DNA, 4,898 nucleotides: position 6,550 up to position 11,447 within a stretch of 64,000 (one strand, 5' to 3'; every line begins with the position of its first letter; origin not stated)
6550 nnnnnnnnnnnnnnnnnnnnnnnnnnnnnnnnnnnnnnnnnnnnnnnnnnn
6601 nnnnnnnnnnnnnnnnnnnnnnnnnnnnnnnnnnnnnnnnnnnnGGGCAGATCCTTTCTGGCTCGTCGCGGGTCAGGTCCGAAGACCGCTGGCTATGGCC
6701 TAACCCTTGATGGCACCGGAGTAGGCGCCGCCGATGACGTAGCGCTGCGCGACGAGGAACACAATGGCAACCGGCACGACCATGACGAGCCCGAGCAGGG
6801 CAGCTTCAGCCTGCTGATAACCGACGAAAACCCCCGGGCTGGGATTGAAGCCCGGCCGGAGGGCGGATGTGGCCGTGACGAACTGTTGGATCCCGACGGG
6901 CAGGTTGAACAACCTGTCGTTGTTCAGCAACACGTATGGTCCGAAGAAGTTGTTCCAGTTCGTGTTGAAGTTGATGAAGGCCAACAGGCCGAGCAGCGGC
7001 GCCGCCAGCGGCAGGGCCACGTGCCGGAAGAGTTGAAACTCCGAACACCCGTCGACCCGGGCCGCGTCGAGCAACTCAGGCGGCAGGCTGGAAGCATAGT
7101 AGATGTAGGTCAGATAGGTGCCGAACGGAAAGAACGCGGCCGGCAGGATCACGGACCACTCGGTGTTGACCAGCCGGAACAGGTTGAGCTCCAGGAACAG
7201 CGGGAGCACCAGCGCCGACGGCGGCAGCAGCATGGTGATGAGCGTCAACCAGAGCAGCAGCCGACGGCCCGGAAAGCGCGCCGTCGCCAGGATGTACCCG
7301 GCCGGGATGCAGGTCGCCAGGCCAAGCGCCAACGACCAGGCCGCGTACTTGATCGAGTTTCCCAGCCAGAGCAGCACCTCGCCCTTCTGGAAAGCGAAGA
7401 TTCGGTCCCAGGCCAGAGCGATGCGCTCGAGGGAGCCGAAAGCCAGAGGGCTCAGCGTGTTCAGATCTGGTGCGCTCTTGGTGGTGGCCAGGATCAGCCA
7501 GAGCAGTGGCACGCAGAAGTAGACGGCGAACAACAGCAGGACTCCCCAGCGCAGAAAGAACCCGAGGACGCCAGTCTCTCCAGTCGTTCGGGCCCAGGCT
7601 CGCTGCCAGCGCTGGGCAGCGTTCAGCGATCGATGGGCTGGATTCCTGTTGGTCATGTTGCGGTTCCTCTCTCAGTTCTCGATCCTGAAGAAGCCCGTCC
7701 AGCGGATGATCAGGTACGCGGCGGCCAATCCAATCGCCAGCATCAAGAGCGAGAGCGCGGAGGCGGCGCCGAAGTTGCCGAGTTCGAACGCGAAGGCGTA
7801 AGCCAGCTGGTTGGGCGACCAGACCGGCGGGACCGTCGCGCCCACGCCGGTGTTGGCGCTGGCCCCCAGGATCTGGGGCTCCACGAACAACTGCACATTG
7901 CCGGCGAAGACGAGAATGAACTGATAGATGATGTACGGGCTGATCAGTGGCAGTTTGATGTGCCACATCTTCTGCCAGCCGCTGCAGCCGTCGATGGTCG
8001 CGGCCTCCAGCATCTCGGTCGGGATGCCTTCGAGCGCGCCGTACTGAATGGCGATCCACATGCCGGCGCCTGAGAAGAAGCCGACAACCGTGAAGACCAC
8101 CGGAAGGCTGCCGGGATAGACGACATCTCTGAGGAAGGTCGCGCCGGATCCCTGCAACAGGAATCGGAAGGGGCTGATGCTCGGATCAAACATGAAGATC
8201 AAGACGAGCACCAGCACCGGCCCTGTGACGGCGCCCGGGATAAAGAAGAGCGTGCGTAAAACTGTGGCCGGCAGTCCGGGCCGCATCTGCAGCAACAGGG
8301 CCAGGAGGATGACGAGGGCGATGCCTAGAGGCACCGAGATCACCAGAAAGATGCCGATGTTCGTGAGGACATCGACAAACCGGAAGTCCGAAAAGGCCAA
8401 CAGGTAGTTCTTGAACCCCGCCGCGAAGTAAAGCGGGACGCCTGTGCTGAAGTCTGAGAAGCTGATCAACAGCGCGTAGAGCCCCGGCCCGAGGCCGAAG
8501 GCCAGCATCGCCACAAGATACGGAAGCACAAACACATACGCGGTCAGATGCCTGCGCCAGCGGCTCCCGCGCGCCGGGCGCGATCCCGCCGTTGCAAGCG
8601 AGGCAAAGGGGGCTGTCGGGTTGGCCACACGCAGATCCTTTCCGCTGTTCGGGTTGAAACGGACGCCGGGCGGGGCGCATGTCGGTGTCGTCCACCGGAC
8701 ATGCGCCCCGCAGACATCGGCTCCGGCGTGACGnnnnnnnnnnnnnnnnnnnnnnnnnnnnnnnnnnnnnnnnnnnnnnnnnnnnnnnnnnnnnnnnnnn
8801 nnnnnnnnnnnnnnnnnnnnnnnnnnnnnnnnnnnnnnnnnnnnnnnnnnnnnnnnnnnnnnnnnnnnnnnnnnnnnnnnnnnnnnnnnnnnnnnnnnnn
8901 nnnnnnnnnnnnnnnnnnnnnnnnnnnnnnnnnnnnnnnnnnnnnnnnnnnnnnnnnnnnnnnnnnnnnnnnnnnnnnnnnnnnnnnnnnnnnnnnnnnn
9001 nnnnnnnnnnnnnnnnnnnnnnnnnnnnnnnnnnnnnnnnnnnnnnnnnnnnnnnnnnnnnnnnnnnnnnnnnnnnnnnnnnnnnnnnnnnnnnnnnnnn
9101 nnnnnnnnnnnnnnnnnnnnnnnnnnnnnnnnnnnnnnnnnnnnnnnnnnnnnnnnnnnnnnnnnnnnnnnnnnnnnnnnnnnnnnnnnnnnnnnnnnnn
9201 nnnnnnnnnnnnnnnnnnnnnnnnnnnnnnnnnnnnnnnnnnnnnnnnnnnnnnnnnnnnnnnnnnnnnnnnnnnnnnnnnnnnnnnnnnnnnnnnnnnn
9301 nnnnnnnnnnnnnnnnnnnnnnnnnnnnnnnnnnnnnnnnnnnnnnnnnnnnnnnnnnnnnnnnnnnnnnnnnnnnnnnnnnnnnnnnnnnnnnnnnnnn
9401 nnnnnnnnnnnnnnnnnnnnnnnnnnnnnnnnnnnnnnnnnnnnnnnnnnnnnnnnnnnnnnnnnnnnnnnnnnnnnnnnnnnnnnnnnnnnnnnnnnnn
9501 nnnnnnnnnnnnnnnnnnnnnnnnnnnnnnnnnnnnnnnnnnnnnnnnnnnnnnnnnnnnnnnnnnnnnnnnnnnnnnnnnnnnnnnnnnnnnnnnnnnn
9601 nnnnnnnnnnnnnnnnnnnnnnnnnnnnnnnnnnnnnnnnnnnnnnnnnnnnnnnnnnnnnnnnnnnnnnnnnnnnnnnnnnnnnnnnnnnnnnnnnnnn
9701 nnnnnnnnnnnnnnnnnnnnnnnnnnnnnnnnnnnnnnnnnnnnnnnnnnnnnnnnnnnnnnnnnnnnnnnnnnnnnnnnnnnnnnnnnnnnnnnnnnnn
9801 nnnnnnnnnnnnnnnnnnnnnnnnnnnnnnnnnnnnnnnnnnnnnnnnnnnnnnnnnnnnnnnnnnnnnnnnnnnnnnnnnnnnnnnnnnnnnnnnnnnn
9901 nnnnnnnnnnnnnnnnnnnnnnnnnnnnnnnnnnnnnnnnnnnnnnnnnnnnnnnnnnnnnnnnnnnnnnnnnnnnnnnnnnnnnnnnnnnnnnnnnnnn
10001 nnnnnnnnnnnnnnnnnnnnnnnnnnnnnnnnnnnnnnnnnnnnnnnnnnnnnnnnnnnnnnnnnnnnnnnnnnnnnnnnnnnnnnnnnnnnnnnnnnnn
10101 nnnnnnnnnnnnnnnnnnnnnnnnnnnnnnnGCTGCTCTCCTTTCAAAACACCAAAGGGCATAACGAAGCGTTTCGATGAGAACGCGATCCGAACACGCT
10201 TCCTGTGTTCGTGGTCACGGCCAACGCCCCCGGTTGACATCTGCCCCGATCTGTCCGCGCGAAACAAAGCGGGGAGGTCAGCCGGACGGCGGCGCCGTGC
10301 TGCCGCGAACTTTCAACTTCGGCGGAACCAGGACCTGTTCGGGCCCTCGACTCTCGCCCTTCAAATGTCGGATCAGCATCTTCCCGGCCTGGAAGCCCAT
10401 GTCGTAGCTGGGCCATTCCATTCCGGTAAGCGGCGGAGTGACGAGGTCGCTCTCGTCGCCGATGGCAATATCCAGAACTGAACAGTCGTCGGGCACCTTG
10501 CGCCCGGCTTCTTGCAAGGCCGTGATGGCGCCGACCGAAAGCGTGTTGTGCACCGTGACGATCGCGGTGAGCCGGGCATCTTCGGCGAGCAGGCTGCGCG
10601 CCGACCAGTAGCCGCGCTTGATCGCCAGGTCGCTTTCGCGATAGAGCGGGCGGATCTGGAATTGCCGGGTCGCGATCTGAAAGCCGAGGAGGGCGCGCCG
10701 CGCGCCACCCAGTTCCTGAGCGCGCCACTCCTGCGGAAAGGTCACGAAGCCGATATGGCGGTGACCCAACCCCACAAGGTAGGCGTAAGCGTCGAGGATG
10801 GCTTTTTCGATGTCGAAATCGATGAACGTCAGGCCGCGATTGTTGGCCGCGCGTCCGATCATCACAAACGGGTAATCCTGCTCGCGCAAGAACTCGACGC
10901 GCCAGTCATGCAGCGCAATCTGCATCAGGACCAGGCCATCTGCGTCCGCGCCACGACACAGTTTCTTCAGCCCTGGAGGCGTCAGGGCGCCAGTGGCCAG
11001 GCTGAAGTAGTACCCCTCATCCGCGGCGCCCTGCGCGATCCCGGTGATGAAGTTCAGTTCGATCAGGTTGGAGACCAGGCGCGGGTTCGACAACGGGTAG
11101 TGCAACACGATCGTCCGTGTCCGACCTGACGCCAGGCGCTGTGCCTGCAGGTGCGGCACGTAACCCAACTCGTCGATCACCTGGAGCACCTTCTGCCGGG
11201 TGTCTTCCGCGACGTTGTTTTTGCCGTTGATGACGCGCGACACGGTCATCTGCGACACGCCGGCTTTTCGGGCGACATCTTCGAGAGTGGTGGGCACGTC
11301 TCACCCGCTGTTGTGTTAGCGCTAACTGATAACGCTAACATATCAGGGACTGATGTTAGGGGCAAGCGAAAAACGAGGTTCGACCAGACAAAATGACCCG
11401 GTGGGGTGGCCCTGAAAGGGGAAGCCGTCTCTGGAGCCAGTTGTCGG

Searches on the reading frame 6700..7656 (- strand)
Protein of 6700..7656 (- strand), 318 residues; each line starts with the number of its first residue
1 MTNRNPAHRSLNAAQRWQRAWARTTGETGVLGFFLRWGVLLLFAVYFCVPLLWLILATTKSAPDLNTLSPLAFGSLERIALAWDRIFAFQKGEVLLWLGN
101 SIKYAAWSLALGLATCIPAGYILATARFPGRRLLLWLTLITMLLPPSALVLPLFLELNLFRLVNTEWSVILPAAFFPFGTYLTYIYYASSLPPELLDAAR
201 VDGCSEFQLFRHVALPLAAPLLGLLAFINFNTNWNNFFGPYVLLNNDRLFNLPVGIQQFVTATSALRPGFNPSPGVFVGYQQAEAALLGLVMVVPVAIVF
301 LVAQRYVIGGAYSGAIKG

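Call 35: search_protein_families(library=pfam, proteins=[window:6700-7656:-], max_evalue=0.00001)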
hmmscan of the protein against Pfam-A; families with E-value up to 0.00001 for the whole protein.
window:6700-7656:- (318 aa): 1 family
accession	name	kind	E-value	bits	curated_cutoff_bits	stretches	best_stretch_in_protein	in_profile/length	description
PF00528.27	BPD_transp_1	-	1.9e-17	64.1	26.4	1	117-307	2-178/184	Binding-protein-dependent transport system inner membrane component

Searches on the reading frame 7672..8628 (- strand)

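Call 35: search_protein_families(library=pfam, proteins=[window:7672-8628:-], max_evalue=0.00001)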
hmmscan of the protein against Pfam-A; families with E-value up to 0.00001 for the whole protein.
window:7672-8628:- (318 aa): 1 family
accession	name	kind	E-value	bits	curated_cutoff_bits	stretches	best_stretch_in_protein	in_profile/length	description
PF00528.27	BPD_transp_1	-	1.4e-10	41.7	26.4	1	107-303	2-171/184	Binding-protein-dependent transport system inner membrane component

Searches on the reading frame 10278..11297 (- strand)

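Call 35: search_protein_families(library=pfam, proteins=[window:10278-11297:-], max_evalue=0.00001)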
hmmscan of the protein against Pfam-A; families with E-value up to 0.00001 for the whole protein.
window:10278-11297:- (339 aa): 3 families
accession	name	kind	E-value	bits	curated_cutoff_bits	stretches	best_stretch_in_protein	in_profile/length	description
PF13377.12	Peripla_BP_3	-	5e-24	85.7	26.5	1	172-334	2-167/167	Periplasmic binding protein-like domain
PF00356.27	LacI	-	5.6e-21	74.5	27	1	4-48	1-45/46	Bacterial regulatory proteins, lacI family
PF00532.27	Peripla_BP_1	-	1.5e-06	28.3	22.2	1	113-328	52-277/281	Periplasmic binding proteins and sugar binding domain of LacI family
